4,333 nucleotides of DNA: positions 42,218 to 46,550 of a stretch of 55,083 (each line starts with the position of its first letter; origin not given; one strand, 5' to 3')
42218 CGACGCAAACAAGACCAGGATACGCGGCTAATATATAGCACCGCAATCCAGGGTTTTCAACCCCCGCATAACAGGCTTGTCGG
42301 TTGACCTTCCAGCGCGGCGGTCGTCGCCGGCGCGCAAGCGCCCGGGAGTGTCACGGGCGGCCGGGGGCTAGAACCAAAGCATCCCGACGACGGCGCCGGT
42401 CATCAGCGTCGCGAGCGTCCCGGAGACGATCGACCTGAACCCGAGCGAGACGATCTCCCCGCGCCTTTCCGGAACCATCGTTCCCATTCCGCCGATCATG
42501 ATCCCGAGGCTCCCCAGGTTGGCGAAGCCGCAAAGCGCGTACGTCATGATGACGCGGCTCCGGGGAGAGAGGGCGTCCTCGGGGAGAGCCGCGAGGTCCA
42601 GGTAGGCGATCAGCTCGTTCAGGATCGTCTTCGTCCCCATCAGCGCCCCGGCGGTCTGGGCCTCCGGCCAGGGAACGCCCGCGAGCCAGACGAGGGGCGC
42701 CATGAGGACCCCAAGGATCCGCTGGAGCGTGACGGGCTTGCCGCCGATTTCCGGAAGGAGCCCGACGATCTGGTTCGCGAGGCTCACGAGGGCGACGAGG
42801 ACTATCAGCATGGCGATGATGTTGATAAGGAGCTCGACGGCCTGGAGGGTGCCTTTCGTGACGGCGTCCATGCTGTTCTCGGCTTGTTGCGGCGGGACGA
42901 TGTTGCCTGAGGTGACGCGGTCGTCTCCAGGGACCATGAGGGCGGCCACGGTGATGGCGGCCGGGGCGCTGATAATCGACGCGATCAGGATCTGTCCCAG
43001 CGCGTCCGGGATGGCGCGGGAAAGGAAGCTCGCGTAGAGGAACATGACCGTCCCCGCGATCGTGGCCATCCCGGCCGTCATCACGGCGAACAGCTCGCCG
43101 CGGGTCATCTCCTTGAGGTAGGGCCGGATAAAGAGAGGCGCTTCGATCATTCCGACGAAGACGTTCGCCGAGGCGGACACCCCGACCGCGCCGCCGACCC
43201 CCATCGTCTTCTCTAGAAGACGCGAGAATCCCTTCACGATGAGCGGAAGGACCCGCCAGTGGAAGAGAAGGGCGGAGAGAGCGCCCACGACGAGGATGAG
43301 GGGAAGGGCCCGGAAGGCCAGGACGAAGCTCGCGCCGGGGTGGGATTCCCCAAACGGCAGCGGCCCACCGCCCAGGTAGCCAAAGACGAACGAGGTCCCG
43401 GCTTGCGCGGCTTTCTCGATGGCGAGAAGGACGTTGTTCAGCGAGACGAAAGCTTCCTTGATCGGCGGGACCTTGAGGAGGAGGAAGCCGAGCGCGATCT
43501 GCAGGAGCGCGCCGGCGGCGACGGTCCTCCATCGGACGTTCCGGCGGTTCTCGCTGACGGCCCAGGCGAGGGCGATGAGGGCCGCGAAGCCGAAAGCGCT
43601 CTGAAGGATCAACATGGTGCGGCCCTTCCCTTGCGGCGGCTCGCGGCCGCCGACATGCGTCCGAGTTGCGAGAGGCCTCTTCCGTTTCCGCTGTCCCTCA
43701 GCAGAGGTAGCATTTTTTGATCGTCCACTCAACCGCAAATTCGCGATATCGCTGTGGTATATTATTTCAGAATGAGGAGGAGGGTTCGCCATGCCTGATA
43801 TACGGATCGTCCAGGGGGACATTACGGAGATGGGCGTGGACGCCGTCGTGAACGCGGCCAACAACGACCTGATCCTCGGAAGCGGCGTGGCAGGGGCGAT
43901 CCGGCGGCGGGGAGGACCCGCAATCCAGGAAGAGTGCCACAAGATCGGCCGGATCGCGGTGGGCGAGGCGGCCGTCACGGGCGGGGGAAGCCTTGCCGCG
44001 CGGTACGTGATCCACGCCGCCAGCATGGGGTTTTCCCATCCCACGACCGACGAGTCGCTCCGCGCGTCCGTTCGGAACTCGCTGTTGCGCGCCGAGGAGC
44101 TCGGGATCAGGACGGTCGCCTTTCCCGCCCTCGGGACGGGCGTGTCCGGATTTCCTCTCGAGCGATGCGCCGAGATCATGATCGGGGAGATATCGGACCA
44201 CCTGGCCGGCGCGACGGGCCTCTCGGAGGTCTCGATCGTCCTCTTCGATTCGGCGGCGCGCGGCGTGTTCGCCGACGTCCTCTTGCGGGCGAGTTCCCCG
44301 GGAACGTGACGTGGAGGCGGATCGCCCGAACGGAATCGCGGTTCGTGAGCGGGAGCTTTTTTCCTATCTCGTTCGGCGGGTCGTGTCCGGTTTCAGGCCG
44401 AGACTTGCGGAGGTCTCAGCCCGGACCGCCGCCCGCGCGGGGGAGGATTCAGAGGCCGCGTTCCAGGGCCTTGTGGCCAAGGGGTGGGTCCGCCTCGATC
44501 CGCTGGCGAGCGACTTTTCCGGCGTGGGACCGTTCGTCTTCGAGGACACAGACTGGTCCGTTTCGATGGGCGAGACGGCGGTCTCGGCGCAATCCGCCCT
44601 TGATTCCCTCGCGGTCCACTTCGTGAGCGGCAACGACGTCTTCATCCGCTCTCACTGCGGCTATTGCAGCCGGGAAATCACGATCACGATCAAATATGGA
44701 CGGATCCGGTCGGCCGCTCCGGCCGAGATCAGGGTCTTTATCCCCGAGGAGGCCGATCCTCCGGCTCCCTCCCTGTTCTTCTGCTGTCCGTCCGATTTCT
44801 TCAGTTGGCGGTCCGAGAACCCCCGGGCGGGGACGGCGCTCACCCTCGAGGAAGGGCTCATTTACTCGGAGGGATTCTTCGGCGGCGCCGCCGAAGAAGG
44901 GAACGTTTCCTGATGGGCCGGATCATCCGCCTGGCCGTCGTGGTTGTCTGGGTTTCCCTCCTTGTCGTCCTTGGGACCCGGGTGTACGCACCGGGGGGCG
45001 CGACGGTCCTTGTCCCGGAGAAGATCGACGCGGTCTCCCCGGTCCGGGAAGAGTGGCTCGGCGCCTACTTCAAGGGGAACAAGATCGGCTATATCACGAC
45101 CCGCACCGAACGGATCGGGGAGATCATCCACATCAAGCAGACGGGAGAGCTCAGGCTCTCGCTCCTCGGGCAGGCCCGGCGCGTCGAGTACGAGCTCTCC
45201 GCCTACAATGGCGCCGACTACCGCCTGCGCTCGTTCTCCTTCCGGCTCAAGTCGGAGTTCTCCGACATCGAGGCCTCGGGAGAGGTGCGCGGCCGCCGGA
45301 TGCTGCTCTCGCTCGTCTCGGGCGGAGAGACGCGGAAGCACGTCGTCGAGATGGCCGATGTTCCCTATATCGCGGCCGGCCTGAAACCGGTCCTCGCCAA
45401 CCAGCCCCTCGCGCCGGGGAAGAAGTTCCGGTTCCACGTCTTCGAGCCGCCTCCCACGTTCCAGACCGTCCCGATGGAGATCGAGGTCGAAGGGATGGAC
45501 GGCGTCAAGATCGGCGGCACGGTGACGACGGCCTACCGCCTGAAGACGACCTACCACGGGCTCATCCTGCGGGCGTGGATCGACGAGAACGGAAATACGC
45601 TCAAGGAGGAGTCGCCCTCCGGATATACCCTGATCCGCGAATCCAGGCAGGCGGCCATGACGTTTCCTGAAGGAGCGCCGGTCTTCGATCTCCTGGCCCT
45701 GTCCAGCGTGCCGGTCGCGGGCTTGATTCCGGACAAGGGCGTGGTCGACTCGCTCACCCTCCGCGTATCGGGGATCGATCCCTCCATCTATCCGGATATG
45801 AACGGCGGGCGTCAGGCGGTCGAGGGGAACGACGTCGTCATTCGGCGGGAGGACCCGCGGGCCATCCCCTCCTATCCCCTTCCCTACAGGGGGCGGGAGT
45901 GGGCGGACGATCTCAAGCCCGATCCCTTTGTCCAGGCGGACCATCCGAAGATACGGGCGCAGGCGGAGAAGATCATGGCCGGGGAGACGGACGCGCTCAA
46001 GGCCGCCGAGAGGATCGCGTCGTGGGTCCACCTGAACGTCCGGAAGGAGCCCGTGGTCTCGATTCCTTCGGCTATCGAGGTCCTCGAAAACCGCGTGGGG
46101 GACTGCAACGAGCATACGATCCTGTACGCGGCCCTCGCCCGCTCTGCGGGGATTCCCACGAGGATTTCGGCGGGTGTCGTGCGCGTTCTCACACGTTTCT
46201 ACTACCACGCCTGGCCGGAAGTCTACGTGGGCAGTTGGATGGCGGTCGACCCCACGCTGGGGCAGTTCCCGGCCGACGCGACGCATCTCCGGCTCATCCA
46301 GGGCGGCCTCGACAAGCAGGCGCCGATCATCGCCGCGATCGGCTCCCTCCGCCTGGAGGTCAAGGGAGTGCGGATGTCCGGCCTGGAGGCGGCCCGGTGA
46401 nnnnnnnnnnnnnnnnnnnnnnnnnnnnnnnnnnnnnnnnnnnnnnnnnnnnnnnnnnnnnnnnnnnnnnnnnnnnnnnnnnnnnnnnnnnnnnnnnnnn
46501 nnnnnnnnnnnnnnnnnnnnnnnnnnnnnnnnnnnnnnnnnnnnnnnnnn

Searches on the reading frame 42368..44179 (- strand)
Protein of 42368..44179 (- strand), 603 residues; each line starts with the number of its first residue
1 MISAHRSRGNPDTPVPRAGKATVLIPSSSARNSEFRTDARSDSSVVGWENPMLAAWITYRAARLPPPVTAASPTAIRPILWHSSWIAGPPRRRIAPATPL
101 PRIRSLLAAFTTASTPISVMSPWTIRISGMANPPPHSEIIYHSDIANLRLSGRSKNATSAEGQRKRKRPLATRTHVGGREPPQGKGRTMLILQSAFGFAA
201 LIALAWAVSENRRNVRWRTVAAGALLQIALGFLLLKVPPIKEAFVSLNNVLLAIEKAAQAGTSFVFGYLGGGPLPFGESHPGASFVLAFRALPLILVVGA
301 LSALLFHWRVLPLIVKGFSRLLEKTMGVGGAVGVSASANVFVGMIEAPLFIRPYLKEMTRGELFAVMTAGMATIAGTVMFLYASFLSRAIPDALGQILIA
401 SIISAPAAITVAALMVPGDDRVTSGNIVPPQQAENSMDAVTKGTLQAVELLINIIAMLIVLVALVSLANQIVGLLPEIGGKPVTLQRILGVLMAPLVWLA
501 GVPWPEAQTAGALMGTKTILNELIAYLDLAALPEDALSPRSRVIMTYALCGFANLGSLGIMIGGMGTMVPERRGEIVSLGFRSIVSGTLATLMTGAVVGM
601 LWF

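Call 6: search_protein_families(library=pfam, proteins=[window:42368-44179:-])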
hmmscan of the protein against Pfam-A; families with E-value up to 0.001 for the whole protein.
window:42368-44179:- (603 aa): 3 families
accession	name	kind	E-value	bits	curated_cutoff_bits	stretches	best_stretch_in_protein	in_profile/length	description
PF07662.18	Nucleos_tra2_C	-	1.2e-69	234.6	32.3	1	397-599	2-213/213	Na+ dependent nucleoside transporter C-terminus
PF01773.25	Nucleos_tra2_N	-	4.8e-22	78.7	27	1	196-269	1-74/74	Na+ dependent nucleoside transporter N-terminus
PF07670.19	Gate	-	5.5e-12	46.5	29.6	1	288-387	1-102/104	Nucleoside recognition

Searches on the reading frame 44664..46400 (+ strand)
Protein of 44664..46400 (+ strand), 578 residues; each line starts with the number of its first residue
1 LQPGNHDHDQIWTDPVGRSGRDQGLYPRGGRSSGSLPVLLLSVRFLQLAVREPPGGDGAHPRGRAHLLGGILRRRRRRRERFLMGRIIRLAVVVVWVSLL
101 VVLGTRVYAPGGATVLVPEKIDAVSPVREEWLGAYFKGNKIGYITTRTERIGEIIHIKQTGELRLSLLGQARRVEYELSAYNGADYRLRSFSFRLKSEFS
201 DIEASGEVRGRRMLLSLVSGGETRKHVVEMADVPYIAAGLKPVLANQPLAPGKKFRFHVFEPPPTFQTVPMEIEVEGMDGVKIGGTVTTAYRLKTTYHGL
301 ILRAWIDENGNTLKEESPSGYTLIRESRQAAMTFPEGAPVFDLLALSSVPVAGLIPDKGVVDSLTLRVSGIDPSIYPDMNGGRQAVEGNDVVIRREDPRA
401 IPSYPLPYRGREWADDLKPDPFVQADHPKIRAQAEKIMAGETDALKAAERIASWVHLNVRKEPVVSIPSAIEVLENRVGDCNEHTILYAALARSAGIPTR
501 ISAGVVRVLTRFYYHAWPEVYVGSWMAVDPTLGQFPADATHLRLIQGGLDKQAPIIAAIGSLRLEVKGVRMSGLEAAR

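Call 12: search_protein_families(library=pfam, proteins=[window:44664-46400:+])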
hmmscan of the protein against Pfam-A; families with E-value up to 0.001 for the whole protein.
window:44664-46400:+ (578 aa): 2 families
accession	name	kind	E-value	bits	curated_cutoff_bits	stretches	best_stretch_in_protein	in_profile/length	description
PF01841.26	Transglut_core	-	5.7e-22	78.5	23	1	432-530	2-108/108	Transglutaminase-like superfamily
PF13471.12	Transglut_core3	-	0.0001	22.6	26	1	475-520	53-97/117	Transglutaminase-like superfamily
